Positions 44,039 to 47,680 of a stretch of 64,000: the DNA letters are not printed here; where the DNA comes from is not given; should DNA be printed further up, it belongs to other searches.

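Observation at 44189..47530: Single-polypeptide BC-BCCP-CT carboxylase (1,113 aa) embedded in the biosynthetic cluster, adjacent to birA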

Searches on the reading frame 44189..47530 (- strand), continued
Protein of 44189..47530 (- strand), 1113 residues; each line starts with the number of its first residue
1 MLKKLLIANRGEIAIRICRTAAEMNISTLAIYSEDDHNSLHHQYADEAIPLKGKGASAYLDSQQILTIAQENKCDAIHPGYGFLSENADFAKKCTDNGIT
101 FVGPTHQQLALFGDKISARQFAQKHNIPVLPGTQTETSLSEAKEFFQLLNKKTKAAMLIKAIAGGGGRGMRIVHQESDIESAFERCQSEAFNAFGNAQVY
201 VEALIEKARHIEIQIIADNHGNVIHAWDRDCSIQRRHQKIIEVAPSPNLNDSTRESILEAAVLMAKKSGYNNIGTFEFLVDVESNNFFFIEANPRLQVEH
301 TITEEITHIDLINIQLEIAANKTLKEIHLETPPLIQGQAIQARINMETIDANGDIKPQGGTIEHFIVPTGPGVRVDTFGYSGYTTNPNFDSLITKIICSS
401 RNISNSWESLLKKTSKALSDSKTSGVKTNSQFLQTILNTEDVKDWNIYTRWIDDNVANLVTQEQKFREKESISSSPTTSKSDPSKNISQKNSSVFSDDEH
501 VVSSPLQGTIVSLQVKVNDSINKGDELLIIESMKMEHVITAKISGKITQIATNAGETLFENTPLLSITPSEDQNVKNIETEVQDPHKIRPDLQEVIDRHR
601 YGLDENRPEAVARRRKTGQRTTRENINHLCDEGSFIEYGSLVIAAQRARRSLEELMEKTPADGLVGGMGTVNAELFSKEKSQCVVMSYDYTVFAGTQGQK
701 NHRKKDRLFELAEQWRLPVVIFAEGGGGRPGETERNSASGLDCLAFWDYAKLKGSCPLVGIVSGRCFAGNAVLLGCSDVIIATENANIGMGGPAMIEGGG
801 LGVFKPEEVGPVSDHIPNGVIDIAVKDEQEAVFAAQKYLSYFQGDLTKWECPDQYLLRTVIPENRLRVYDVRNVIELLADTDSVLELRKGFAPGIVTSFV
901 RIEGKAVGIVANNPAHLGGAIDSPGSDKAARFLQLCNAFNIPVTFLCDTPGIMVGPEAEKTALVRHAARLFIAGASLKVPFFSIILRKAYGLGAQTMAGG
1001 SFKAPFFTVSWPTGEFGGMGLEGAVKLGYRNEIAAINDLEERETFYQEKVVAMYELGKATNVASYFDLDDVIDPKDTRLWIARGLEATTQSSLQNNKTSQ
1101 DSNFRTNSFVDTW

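Call 19: find_encoding_contigs(protein=P0007, flank=10000, max_places=2)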
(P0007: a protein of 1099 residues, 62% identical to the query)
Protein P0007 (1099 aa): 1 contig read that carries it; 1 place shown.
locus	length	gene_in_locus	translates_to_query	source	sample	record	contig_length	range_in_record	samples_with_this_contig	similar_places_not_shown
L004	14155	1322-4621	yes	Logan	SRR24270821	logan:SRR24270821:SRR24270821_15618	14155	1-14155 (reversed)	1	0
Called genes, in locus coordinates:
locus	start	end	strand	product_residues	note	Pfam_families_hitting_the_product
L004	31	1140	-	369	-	PF01168:Ala_racemase_N, PF00842:Ala_racemase_C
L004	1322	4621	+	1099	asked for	PF00289:Biotin_carb_N, PF02222:ATP-grasp (weak), PF02786:CPSase_L_D2, PF02785:Biotin_carb_C, PF00364:Biotin_lipoyl, PF25973:BSH_CzcB (weak), PF01039:Carboxyl_trans, PF03255:ACCA (weak)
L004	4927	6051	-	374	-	PF04055:Radical_SAM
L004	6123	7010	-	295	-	PF01066:CDP-OH_P_transf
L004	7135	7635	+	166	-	PF13505:OMP_b-brl, PF01389:OmpA_membrane (weak)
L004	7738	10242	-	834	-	PF07715:Plug, PF00593:TonB_dep_Rec_b-barrel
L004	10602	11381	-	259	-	PF00106:adh_short, PF08659:KR, PF13561:adh_short_C2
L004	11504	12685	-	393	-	PF00108:Thiolase_N, PF02803:Thiolase_C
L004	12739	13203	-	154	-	PF01575:MaoC_dehydratas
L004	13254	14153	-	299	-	?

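Call 20: find_encoding_contigs(protein=P0008, flank=10000, max_places=2)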
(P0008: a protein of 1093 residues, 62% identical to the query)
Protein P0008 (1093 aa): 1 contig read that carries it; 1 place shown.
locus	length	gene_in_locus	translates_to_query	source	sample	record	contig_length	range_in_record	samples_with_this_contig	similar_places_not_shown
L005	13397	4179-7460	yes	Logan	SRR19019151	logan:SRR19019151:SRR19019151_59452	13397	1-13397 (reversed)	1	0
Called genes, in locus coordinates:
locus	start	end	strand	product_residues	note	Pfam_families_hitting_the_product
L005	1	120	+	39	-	?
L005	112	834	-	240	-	PF05036:SPOR (faint)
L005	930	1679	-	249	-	PF03309:Pan_kinase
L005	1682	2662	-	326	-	PF08279:HTH_11, PF13412:HTH_24 (faint), PF03099:BPL_LplA_LipB, PF02237:BPL_C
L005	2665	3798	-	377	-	PF01168:Ala_racemase_N, PF00842:Ala_racemase_C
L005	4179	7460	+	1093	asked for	PF00289:Biotin_carb_N, PF02786:CPSase_L_D2, PF02785:Biotin_carb_C, PF00364:Biotin_lipoyl, PF25917:BSH_RND, PF01039:Carboxyl_trans, PF03255:ACCA (weak)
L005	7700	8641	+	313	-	-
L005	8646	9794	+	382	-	PF08541:ACP_syn_III_C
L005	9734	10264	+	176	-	-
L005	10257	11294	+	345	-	PF14399:BtrH_N, PF16169:DUF4872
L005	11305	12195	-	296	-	PF13723:Ketoacyl-synt_2 (weak)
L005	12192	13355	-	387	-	PF00109:ketoacyl-synt, PF08545:ACP_syn_III (faint), PF02801:Ketoacyl-synt_C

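Call 39: find_encoding_contigs(protein=P0031, flank=8000, max_places=2)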
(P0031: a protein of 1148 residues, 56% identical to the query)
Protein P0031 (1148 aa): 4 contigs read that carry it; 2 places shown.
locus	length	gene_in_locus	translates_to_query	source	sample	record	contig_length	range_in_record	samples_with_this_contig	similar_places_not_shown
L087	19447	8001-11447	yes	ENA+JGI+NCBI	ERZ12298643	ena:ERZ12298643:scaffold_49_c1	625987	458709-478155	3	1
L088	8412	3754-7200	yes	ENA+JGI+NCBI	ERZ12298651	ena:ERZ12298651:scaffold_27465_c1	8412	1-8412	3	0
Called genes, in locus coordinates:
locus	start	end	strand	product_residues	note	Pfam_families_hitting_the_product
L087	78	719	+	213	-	PF02798:GST_N, PF13417:GST_N_3, PF13409:GST_N_2, PF00043:GST_C, PF14497:GST_C_3 (weak), PF13410:GST_C_2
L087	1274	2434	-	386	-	PF00144:Beta-lactamase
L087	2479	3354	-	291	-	PF10370:Rv2993c-like_N (faint), PF01557:FAA_hydrolase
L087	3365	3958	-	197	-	PF00903:Glyoxalase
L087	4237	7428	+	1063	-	PF00989:PAS, PF08448:PAS_4, PF08447:PAS_3 (weak), PF13426:PAS_9, PF08448:PAS_4, PF00512:HisKA, PF02518:HATPase_c, PF00072:Response_reg, +1 more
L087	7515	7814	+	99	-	-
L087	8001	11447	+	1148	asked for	PF00289:Biotin_carb_N, PF02786:CPSase_L_D2, PF02785:Biotin_carb_C, PF25919:BSH_CusB (faint), PF00364:Biotin_lipoyl, PF25917:BSH_RND, PF01039:Carboxyl_trans, PF03255:ACCA (weak), +2 more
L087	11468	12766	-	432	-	PF00999:Na_H_Exchanger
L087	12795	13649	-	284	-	PF01636:APH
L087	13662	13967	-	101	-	PF13291:ACT_4 (weak), PF01842:ACT, PF22629:ACT_AHAS_ss, PF13710:ACT_5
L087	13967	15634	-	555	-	PF02776:TPP_enzyme_N, PF00205:TPP_enzyme_M, PF02775:TPP_enzyme_C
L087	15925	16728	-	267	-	PF05721:PhyH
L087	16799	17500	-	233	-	PF00970:FAD_binding_6, PF00175:NAD_binding_1 (weak)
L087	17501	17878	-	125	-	PF00111:Fer2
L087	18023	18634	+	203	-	PF01726:LexA_DNA_bind, PF00717:Peptidase_S24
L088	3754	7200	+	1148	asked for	PF00289:Biotin_carb_N, PF02786:CPSase_L_D2, PF02785:Biotin_carb_C, PF25919:BSH_CusB (faint), PF00364:Biotin_lipoyl, PF25917:BSH_RND, PF01039:Carboxyl_trans, PF03255:ACCA (weak), +2 more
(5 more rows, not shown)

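Call 40: find_encoding_contigs(protein=P0033, flank=8000, max_places=2)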
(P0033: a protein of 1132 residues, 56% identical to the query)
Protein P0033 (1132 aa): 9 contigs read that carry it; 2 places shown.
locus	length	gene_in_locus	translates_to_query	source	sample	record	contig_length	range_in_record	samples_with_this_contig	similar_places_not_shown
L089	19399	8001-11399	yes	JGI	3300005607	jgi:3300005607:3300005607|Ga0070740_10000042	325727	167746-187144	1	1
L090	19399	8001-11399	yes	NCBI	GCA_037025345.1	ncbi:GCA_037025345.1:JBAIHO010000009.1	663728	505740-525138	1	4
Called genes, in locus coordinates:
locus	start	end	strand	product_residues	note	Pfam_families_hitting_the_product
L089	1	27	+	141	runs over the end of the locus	PF01475:FUR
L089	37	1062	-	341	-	PF00291:PALP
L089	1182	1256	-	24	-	-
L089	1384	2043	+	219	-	PF01292:Ni_hydr_CYTB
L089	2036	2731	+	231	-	PF00174:Oxidored_molyb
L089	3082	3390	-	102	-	-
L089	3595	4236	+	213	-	-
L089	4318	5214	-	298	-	PF01370:Epimerase, PF04321:RmlD_sub_bind, PF05368:NmrA (weak), PF13460:NAD_binding_10, PF16363:GDP_Man_Dehyd (weak)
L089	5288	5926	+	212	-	PF00440:TetR_N, PF17754:TetR_C_14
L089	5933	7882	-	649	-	-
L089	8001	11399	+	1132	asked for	PF00289:Biotin_carb_N, PF02222:ATP-grasp (faint), PF02786:CPSase_L_D2, PF25919:BSH_CusB (faint), PF02785:Biotin_carb_C, PF00364:Biotin_lipoyl, PF01039:Carboxyl_trans, PF03255:ACCA, +3 more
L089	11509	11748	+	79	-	-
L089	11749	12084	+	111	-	-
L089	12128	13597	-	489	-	PF00392:GntR, PF00155:Aminotran_1_2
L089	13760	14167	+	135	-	PF22636:FlK (weak), PF13622:4HBT_3 (weak), PF03061:4HBT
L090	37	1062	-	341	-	PF00291:PALP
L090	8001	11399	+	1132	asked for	PF00289:Biotin_carb_N, PF02222:ATP-grasp (faint), PF02786:CPSase_L_D2, PF25919:BSH_CusB (faint), PF02785:Biotin_carb_C, PF00364:Biotin_lipoyl, PF01039:Carboxyl_trans, PF03255:ACCA, +3 more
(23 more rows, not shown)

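Call 41: find_encoding_contigs(protein=P0081, flank=8000, max_places=2)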
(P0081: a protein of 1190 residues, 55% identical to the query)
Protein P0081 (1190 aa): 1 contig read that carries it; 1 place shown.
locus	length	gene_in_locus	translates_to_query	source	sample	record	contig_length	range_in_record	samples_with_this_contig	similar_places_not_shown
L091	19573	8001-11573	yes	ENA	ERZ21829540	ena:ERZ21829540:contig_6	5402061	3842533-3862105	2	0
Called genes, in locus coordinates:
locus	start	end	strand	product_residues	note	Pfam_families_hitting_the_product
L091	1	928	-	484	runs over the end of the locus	-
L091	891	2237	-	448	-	PF00211:Guanylate_cyc, PF13191:AAA_16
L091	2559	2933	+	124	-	-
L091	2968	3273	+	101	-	-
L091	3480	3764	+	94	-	-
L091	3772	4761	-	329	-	PF04352:ProQ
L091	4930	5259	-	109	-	-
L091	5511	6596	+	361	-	PF00817:IMS, PF21704:POLH-Rev1_HhH (weak), PF21999:IMS_HHH_1, PF11799:IMS_C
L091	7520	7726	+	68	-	-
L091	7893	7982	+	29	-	-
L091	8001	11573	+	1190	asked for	PF00289:Biotin_carb_N, PF02786:CPSase_L_D2, PF25919:BSH_CusB (faint), PF02785:Biotin_carb_C, PF00364:Biotin_lipoyl, PF25917:BSH_RND, PF01039:Carboxyl_trans, PF03255:ACCA (weak), +3 more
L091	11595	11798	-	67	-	-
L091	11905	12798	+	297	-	-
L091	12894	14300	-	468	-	PF13546:DDE_5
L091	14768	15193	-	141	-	-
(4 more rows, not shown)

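Call 48: find_encoding_contigs(protein=P0004, flank=10000, max_places=2)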
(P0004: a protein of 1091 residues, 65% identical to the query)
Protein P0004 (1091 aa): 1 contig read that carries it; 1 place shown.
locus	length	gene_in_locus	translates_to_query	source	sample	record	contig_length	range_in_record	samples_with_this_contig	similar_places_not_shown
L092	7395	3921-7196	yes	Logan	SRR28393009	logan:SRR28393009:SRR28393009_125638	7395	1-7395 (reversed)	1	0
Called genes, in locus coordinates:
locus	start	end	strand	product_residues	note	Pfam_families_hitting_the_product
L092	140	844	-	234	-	PF05036:SPOR (faint)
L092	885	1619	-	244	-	PF03309:Pan_kinase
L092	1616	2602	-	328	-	PF08279:HTH_11, PF03099:BPL_LplA_LipB, PF02237:BPL_C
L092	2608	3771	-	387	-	PF01168:Ala_racemase_N, PF00842:Ala_racemase_C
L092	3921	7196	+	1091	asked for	PF00289:Biotin_carb_N, PF02786:CPSase_L_D2, PF02785:Biotin_carb_C, PF00364:Biotin_lipoyl, PF25917:BSH_RND, PF25973:BSH_CzcB (faint), PF01039:Carboxyl_trans, PF03255:ACCA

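Call 49: find_encoding_contigs(protein=P0006, flank=10000, max_places=2)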
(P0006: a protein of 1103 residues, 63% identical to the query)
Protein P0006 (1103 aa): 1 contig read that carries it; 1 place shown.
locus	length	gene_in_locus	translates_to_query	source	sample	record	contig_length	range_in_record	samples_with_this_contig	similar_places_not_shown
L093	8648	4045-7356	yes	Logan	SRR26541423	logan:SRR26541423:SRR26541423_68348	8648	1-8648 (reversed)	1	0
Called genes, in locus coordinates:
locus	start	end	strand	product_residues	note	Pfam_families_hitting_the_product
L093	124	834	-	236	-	-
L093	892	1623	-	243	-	PF03309:Pan_kinase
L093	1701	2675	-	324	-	PF08279:HTH_11, PF03099:BPL_LplA_LipB, PF02237:BPL_C (weak)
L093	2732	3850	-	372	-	PF01168:Ala_racemase_N, PF00842:Ala_racemase_C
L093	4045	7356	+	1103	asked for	PF00289:Biotin_carb_N, PF02786:CPSase_L_D2, PF02222:ATP-grasp (weak), PF02785:Biotin_carb_C, PF00364:Biotin_lipoyl, PF01039:Carboxyl_trans, PF03255:ACCA (weak)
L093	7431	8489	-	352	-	PF04055:Radical_SAM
